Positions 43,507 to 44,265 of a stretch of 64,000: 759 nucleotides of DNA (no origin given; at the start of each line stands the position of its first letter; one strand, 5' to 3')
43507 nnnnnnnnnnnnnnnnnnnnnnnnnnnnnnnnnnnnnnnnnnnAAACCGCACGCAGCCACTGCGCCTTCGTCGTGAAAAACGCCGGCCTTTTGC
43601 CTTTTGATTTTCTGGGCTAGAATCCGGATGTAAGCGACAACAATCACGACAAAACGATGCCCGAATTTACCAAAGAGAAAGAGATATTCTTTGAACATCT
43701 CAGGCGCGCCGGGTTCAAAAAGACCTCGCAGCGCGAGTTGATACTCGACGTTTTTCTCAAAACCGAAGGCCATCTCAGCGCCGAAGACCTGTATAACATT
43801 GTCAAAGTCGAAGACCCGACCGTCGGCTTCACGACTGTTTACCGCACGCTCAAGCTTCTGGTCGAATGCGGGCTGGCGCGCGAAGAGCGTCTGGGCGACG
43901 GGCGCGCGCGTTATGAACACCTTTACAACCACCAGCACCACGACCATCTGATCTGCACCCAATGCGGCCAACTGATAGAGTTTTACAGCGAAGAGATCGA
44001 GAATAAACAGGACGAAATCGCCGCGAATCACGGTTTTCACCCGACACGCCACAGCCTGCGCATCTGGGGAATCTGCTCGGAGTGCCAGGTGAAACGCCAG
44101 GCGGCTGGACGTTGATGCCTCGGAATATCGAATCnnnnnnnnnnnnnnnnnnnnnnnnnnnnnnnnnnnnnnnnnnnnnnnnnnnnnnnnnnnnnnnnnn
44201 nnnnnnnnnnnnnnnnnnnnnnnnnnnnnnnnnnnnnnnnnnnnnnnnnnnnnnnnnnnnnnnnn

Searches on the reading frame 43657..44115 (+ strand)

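Call 3: search_protein_families(library=pfam, proteins=[window:43657-44115:+], max_evalue=0.01)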
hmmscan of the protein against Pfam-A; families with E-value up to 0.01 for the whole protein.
window:43657-44115:+ (152 aa): 1 family
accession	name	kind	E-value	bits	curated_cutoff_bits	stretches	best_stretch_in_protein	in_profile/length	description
PF01475.25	FUR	-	2.5e-36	124.9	23.1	1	18-136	2-120/121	Ferric uptake regulator family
